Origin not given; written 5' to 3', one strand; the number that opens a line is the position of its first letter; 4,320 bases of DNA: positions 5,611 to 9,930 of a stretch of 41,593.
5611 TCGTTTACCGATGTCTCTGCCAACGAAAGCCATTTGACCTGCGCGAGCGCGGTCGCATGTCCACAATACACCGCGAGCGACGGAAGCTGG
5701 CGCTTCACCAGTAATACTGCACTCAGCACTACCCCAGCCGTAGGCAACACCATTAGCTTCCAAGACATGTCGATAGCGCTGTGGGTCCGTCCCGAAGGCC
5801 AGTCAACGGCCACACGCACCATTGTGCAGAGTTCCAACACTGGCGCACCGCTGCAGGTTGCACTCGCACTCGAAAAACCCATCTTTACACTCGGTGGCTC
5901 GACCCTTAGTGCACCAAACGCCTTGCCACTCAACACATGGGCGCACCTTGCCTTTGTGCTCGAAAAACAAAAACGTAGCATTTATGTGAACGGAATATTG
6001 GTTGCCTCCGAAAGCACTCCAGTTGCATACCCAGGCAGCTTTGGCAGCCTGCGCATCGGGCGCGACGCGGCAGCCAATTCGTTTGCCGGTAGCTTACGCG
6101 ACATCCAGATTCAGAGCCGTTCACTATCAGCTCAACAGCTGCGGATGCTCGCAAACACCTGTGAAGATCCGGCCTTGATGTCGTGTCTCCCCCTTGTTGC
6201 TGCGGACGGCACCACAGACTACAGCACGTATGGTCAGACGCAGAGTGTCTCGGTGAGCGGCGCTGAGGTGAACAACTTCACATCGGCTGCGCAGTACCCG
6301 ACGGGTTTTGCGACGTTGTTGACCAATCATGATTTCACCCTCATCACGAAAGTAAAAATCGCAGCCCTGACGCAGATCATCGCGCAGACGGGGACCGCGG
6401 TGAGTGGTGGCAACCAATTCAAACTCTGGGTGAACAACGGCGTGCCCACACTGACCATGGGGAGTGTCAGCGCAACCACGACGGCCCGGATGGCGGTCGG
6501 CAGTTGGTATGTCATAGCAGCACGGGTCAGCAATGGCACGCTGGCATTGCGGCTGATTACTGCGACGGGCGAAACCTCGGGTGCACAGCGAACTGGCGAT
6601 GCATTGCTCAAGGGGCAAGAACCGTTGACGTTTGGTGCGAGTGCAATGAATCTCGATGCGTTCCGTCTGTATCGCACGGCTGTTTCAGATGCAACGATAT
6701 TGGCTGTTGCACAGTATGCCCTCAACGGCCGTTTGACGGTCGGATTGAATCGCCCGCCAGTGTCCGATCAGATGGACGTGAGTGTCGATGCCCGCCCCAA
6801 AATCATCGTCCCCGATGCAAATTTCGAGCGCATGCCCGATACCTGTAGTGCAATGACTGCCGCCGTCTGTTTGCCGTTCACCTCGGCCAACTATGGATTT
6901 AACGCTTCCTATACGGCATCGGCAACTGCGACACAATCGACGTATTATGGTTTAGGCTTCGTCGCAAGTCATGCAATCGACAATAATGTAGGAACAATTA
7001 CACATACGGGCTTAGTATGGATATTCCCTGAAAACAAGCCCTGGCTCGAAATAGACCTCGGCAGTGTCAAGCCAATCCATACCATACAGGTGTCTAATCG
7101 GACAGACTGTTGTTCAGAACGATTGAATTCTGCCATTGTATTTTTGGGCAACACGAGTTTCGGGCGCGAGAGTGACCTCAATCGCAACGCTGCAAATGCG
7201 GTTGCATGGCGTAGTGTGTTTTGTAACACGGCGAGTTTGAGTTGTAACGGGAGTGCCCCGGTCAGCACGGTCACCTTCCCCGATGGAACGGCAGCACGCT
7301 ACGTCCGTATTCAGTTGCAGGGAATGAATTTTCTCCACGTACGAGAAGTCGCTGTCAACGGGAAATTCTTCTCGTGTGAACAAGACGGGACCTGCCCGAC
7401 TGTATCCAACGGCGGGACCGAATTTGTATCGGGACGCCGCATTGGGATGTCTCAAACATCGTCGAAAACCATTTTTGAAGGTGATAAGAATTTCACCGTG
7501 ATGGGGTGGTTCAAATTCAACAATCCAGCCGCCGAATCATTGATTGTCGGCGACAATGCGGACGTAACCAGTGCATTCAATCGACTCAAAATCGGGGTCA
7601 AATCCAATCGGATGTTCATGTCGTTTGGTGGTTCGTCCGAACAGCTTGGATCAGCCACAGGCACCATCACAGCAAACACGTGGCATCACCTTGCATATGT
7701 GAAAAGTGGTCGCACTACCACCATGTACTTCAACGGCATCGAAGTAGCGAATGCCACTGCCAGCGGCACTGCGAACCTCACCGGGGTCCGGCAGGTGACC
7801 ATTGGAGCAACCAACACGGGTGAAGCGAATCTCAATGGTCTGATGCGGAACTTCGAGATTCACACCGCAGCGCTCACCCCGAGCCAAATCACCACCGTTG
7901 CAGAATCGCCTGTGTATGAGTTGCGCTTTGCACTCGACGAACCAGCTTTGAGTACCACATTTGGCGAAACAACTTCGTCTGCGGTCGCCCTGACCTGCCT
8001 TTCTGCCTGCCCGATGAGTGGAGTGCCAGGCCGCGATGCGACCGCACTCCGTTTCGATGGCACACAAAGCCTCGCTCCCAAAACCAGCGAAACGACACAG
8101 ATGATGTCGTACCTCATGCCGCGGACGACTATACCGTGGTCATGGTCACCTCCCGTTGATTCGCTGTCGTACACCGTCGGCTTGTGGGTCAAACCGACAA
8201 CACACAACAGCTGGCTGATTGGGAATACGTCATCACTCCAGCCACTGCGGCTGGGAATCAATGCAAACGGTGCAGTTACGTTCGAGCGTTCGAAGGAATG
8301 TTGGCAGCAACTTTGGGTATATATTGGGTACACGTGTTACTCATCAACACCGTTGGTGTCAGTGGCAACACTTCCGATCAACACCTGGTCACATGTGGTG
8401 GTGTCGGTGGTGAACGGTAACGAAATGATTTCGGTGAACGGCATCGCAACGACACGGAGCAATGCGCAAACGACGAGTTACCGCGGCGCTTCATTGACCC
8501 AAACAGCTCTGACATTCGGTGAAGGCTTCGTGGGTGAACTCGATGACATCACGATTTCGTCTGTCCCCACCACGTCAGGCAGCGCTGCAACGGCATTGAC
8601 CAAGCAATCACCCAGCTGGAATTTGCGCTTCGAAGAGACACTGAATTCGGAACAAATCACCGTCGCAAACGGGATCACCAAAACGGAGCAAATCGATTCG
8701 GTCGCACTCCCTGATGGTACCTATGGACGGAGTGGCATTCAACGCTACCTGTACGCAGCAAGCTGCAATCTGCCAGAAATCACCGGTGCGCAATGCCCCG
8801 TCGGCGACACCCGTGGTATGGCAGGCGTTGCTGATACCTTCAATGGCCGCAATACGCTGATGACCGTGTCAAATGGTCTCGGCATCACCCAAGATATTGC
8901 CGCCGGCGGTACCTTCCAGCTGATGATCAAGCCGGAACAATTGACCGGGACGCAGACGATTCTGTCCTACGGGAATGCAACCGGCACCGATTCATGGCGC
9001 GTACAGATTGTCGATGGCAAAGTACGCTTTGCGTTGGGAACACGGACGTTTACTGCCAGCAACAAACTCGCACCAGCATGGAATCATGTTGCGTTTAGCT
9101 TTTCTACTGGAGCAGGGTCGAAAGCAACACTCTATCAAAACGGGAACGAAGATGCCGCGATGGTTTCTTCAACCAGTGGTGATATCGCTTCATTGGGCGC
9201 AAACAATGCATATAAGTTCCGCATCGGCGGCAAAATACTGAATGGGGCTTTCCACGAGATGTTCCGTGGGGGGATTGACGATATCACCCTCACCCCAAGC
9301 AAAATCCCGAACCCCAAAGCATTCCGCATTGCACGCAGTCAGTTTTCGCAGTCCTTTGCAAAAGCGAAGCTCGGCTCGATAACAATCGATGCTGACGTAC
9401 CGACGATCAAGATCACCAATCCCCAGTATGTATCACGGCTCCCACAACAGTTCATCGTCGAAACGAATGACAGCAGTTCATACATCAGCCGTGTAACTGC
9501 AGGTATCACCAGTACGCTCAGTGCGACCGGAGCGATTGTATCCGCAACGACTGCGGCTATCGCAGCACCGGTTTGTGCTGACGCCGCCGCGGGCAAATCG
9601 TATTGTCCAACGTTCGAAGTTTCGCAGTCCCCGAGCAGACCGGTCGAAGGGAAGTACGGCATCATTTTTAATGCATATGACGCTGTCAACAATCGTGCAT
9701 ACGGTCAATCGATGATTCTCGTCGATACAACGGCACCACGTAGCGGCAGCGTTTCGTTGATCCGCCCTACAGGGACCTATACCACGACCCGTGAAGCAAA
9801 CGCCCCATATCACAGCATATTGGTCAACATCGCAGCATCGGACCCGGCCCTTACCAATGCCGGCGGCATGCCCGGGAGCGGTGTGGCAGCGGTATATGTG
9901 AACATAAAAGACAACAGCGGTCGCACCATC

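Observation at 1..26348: Tandem giant 'mega-lectin' gene pair (membrane-embedded >=6.4k-aa protein plus secreted 2.3k-aa protein) as a candidate undescribed cell-surface system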

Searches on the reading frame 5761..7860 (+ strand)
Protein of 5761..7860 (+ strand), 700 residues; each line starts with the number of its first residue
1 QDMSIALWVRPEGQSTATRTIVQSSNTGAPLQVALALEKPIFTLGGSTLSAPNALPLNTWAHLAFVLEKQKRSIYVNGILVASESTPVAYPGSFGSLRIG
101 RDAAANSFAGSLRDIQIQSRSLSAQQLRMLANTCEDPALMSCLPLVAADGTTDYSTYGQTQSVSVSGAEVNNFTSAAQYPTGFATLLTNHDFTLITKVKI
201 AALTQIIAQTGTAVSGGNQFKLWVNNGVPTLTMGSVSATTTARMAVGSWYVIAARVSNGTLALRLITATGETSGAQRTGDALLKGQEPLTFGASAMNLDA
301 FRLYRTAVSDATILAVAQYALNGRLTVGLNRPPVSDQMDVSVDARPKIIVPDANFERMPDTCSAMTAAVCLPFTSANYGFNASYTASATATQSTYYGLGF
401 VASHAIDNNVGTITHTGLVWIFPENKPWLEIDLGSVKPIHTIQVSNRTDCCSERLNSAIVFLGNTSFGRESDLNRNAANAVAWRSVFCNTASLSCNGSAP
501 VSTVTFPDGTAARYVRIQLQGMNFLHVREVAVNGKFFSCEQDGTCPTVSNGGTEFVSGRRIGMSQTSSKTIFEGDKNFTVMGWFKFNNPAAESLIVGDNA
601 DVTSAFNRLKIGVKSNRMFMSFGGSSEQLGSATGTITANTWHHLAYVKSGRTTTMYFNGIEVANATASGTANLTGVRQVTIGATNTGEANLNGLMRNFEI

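Call 23: search_protein_families(library=pfam, proteins=[window:5761-7860:+], max_evalue=0.01)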
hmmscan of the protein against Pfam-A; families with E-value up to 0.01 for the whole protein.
window:5761-7860:+ (700 aa): 6 families
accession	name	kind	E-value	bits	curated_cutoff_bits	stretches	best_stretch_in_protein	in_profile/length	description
PF13385.13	Laminin_G_3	-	1.3e-46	158.9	27.6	3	1-127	17-150/151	Concanavalin A-like lectin/glucanases superfamily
PF22633.2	F5_F8_type_C_2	-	5.3e-13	49.8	27.8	1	404-517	1-91/91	NedA-like, galactose-binding domain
PF00754.31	F5_F8_type_C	-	7.1e-10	39.5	28.2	1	390-521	2-114/127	F5/8 type C domain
PF02210.31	Laminin_G_2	-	3.5e-08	34.4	22.9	1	604-696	18-119/126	Laminin G domain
PF22925.3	TS_C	-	0.00073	19.6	27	0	53-86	125-158/202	Trans-sialidase, C-terminal domain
PF02973.23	Sialidase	-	0.0083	16.1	26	0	635-687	102-155/189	Sialidase, N-terminal domain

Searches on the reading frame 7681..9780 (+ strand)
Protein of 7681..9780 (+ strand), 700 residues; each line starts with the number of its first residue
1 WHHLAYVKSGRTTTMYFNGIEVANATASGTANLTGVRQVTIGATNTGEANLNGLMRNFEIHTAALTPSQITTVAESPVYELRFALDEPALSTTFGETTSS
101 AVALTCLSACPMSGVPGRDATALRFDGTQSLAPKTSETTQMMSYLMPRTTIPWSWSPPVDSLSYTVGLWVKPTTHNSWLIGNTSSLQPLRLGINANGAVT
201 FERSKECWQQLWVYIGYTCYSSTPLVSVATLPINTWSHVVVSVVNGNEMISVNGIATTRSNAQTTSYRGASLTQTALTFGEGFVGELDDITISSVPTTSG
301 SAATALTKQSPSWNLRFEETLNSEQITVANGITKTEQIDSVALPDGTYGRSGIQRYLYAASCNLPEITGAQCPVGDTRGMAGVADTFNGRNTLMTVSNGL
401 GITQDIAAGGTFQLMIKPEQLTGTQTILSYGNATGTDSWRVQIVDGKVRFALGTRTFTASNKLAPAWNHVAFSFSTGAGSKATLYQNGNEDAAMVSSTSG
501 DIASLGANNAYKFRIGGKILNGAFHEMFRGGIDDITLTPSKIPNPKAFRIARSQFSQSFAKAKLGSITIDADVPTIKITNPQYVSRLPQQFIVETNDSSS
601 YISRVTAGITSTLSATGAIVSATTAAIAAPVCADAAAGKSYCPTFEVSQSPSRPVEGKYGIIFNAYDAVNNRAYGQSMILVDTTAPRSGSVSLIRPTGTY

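Call 23: search_protein_families(library=pfam, proteins=[window:7681-9780:+], max_evalue=0.01)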
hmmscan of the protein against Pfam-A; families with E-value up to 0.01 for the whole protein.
window:7681-9780:+ (700 aa): 3 families
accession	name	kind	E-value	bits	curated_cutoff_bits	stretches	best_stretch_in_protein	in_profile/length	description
PF13385.13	Laminin_G_3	-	1.5e-30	106.8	27.6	3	1-70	81-150/151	Concanavalin A-like lectin/glucanases superfamily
PF02210.31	Laminin_G_2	-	5.4e-05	24.1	22.9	0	229-293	48-124/126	Laminin G domain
PF02973.23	Sialidase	-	0.0021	18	26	1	11-73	117-184/189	Sialidase, N-terminal domain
